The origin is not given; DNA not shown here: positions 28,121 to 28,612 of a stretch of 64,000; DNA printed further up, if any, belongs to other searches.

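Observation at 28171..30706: Closed three-gene cassette: small Cys-bearing protein, strong terminator, radical SAM/SPASM enzyme and an overlapping MTA phosphorylase (candidate uncharacterised peptide-modification system)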

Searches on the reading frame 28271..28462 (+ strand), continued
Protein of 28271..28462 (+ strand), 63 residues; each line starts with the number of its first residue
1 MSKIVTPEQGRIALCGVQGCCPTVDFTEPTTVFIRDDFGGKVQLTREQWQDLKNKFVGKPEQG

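Call 74: search_protein_families(library=phrogs, proteins=[window:28271-28462:+, P0364, P0356, P0348, P0346], max_evalue=0.1)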
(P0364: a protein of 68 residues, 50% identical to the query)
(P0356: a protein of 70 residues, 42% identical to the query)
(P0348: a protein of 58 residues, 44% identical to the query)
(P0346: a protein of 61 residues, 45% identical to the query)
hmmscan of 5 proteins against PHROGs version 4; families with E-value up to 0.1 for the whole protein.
window:28271-28462:+ (63 aa): 0 families

P0364 (68 aa): 2 families
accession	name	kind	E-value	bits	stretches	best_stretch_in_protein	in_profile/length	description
phrog_9789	-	unknown function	0.031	15.3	1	20-49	34-63/111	-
phrog_6032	-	unknown function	0.05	14.3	1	23-43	153-173/296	-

P0356 (70 aa): 0 families

P0348 (58 aa): 0 families

P0346 (61 aa): 0 families

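Call 86: fold_search(model_id=the predicted structure, library=viral)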
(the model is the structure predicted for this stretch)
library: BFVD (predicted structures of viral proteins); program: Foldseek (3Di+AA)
matches with E <= 10: 992; with E <= 0.001: 0
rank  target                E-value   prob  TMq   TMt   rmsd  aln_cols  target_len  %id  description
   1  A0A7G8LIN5            1.8e-01  0.98  0.54  0.56   2.8        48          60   21  Uncharacterized protein [Gordonia phage Rabbitrun]
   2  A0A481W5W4            1.8e-01  0.85  0.41  0.40   6.4        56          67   14  Uncharacterized protein [Pseudomonas phage Lana]
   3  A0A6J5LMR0            2.0e-01  0.75  0.43  0.38   8.4        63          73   16  Uncharacterized protein [uncultured Caudovirales phage]
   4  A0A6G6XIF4            2.1e-01  0.72  0.39  0.40  13.6        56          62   23  (no name in the UniProt tables at hand)
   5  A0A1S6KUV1            2.4e-01  0.63  0.34  0.05   5.6        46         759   13  Tail fiber protein [Providencia phage vB_PreS_PR1]
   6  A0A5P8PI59            2.7e-01  0.63  0.40  0.39   4.4        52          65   13  Uncharacterized protein [Bacillus phage 049ML001]
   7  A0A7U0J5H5            3.6e-01  0.99  0.64  0.65   2.7        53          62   13  (no name in the UniProt tables at hand)
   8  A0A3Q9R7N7            3.6e-01  0.87  0.44  0.42   4.2        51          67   10  Uncharacterized protein [Bacillus phage pW4]
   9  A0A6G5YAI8            4.1e-01  0.89  0.52  0.49   9.1        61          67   18  (no name in the UniProt tables at hand)
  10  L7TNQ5                4.1e-01  0.63  0.37  0.17   5.7        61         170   16  (no name in the UniProt tables at hand)
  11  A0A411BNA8            4.3e-01  0.63  0.34  0.32   6.0        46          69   20  (no name in the UniProt tables at hand)
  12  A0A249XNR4            4.3e-01  0.47  0.31  0.19   7.7        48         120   19  Uncharacterized protein [Brevibacterium phage LuckyBarnes]
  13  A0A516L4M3            4.9e-01  0.75  0.41  0.40   8.4        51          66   16  (no name in the UniProt tables at hand)
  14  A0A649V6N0            4.9e-01  0.51  0.33  0.34   5.8        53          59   19  (no name in the UniProt tables at hand)
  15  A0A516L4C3            4.9e-01  0.38  0.32  0.20   7.8        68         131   20  (no name in the UniProt tables at hand)
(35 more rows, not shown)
